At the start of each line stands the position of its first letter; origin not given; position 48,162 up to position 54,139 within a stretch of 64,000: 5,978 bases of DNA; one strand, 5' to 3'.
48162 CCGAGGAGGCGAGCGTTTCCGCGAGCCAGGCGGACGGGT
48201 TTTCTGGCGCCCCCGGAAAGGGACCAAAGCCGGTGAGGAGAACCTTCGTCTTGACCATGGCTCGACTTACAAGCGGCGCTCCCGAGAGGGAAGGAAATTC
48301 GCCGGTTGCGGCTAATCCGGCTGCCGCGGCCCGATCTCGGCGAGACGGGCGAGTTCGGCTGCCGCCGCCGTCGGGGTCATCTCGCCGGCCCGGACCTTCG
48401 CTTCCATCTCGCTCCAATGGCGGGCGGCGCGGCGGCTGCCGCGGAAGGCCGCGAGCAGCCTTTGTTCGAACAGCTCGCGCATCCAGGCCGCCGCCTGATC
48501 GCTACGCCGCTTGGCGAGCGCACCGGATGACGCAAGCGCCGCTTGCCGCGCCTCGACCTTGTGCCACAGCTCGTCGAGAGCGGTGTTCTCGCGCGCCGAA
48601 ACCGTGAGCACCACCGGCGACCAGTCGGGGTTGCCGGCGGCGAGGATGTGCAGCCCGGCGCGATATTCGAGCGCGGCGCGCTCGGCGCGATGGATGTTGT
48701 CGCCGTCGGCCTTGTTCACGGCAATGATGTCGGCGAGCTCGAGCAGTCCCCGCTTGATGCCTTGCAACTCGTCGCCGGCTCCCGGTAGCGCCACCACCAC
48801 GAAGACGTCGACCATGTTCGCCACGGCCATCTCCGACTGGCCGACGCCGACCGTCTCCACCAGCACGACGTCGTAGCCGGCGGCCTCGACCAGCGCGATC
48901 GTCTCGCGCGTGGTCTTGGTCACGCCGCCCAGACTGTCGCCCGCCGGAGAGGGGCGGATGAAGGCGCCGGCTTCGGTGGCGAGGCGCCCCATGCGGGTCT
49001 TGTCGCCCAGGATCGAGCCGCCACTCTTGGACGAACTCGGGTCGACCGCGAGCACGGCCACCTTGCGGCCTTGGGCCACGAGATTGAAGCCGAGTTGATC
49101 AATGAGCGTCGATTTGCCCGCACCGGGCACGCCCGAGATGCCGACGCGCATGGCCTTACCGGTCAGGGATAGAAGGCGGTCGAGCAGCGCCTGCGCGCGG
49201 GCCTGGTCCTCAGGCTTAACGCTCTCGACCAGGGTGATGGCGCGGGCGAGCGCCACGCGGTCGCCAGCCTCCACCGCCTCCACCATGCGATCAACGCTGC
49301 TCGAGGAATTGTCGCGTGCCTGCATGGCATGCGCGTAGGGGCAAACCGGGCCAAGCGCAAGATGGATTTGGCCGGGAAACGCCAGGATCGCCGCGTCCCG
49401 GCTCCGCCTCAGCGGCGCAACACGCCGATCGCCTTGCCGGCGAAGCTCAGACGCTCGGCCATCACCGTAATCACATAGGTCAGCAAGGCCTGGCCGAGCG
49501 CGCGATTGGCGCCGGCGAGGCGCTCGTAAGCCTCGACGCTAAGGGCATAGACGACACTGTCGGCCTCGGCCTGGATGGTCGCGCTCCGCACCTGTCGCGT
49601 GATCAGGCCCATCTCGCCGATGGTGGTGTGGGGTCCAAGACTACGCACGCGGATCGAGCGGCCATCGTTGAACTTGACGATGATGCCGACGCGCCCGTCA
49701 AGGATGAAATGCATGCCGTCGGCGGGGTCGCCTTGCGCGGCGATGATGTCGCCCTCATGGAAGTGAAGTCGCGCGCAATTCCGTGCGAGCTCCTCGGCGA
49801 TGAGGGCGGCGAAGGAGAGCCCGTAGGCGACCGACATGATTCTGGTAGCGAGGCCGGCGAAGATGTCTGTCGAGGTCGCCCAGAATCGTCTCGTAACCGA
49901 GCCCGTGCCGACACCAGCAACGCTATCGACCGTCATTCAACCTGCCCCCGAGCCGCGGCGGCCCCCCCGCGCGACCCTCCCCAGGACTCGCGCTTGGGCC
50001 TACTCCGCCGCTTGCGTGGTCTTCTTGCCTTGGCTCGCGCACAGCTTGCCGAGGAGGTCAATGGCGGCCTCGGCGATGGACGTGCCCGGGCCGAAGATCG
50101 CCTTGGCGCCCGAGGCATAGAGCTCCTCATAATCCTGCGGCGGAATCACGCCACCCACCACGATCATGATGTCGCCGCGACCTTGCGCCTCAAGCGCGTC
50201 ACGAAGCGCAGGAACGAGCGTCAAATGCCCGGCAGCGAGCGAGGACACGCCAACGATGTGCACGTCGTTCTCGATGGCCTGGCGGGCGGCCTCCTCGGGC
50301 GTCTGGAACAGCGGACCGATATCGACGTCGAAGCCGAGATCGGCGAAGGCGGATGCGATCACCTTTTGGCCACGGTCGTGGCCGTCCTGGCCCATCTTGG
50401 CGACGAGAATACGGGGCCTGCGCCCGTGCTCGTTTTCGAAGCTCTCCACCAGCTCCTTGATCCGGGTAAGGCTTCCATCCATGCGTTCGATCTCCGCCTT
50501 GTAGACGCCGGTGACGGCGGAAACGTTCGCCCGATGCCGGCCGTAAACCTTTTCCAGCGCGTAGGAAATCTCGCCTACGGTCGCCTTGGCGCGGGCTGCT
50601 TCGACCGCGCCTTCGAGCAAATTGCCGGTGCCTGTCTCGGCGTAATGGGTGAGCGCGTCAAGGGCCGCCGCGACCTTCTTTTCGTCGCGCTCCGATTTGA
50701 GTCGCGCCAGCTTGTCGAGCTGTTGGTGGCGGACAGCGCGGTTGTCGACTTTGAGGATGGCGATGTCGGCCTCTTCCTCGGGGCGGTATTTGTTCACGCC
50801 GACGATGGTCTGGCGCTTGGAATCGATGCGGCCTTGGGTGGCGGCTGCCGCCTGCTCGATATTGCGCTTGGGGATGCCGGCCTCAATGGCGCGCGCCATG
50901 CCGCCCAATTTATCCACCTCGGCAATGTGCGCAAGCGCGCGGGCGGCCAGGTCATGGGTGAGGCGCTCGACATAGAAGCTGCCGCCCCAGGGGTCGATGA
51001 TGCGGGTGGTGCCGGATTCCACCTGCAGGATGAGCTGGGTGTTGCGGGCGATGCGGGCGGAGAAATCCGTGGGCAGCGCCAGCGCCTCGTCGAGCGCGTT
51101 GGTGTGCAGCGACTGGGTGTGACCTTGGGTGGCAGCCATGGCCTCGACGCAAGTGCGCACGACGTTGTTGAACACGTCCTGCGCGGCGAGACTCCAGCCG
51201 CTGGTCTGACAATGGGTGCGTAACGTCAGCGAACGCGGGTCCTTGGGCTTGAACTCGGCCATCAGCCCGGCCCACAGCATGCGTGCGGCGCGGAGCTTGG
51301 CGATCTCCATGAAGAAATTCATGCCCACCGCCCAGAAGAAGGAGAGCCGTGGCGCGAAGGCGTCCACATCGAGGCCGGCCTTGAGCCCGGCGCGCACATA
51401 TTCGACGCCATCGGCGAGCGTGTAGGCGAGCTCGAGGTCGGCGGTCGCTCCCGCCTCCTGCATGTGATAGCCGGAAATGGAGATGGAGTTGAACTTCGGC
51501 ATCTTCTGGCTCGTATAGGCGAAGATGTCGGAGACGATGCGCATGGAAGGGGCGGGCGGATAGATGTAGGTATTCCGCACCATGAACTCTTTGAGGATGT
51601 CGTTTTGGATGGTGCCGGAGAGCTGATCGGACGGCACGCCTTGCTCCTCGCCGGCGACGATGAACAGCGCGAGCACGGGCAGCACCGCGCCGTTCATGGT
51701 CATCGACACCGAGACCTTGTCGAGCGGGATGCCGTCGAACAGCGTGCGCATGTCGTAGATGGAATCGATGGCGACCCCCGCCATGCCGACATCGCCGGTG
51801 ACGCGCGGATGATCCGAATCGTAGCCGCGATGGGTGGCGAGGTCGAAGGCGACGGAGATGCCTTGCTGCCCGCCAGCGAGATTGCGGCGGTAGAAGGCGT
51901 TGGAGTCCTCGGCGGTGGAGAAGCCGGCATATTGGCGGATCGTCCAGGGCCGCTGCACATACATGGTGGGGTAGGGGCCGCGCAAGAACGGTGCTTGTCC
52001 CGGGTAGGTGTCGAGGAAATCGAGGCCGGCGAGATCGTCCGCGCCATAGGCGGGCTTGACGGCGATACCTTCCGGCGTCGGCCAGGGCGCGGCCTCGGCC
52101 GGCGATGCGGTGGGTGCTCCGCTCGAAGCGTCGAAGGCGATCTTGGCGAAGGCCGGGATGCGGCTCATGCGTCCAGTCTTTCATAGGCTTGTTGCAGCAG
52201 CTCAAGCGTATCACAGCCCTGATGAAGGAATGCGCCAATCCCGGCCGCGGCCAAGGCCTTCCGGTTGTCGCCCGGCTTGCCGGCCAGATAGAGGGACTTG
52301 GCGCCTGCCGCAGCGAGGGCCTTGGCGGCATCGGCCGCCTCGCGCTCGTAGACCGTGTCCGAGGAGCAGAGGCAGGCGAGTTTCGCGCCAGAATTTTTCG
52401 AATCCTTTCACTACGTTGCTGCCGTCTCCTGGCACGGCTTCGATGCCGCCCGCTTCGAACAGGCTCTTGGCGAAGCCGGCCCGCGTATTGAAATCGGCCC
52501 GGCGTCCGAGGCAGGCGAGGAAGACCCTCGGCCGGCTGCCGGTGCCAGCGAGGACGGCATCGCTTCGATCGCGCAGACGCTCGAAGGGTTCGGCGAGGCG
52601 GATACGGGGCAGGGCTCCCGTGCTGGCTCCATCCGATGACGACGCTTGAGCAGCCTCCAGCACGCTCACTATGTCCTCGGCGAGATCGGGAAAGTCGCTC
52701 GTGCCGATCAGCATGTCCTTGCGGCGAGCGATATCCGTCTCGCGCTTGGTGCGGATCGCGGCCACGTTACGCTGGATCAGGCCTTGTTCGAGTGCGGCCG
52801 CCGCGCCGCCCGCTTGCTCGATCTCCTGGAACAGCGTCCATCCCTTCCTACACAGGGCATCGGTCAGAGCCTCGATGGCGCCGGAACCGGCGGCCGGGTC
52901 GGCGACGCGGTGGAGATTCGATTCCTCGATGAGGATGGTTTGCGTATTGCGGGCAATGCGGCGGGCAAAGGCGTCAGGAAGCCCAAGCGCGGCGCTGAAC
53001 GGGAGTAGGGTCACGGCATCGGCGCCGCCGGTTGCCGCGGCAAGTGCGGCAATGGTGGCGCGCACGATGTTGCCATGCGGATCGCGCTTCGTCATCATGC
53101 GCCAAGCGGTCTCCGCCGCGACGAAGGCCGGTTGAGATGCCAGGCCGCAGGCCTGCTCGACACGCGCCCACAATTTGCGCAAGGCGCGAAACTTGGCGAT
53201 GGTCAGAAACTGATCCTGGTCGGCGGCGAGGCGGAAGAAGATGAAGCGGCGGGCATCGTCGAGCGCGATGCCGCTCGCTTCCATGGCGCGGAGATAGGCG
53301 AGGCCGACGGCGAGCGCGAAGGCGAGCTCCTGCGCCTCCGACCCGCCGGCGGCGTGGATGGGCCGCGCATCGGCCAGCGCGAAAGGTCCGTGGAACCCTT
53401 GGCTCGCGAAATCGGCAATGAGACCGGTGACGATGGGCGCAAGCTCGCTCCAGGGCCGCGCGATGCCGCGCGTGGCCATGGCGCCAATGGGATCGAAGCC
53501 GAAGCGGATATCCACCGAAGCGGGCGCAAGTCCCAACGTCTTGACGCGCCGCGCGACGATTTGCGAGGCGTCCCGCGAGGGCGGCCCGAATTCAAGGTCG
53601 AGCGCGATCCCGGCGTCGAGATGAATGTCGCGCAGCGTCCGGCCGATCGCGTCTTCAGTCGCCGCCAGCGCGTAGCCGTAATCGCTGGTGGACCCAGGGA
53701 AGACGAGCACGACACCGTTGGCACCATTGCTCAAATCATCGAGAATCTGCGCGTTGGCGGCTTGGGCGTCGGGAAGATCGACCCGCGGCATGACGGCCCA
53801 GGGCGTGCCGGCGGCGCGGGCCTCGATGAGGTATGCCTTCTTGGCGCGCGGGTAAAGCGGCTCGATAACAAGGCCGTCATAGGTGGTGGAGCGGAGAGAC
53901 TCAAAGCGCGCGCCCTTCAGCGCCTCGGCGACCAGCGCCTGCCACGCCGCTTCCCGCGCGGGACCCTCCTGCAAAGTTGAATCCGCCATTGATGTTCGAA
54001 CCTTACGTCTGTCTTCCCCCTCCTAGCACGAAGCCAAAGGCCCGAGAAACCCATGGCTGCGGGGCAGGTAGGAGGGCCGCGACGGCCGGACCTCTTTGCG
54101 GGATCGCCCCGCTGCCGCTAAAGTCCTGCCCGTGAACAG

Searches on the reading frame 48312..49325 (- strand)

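Call 62: search_protein_families(library=pfam, proteins=[window:48312-49325:-], max_evalue=0.0001)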
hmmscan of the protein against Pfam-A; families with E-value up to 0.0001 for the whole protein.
window:48312-49325:- (337 aa): 3 families
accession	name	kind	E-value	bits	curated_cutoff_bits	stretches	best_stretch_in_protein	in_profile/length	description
PF03308.22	MeaB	-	3.3e-107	358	23.1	1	26-295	1-269/273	Methylmalonyl Co-A mutase-associated GTPase MeaB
PF02492.25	cobW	-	4.3e-06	26.9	20.7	1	61-208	3-155/180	CobW/HypB/UreG, nucleotide-binding domain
PF01656.29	CbiA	-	8.5e-05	22.9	25.4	0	68-221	9-98/125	CobQ/CobB/MinD/ParA nucleotide binding domain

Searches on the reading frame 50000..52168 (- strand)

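Call 62: search_protein_families(library=pfam, proteins=[window:50000-52168:-], max_evalue=0.0001)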
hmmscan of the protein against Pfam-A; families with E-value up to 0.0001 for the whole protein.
window:50000-52168:- (722 aa): 2 families
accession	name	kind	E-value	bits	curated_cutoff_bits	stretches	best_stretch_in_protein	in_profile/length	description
PF01642.28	MM_CoA_mutase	-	6.7e-233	774.3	22.1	1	31-543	2-512/512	Methylmalonyl-CoA mutase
PF02310.24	B12-binding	-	4.7e-22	78.5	32.1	1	586-702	2-120/121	B12 binding domain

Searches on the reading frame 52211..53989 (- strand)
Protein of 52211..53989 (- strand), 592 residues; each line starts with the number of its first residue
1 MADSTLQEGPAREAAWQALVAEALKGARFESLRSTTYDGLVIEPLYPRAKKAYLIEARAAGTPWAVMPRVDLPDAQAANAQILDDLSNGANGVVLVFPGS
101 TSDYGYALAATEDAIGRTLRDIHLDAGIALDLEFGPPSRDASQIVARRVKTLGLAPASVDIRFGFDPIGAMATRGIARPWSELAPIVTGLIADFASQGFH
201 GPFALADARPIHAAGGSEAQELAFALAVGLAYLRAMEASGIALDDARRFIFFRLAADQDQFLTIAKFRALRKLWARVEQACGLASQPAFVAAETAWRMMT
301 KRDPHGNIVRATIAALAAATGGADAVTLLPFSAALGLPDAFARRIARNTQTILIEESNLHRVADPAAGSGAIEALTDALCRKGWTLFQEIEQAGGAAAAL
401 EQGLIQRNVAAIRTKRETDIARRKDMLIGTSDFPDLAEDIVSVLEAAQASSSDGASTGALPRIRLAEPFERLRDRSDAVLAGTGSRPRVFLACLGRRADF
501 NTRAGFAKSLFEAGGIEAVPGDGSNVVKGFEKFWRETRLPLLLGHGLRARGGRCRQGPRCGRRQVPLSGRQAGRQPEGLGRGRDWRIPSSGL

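Call 63: search_protein_families(library=pfam, proteins=[window:52211-53989:-], max_evalue=0.0001)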
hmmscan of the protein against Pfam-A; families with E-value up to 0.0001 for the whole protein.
window:52211-53989:- (592 aa): 1 family
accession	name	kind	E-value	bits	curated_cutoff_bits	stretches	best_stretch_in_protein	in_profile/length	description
PF01642.28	MM_CoA_mutase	-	1e-91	308.5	22.1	1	59-515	42-501/512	Methylmalonyl-CoA mutase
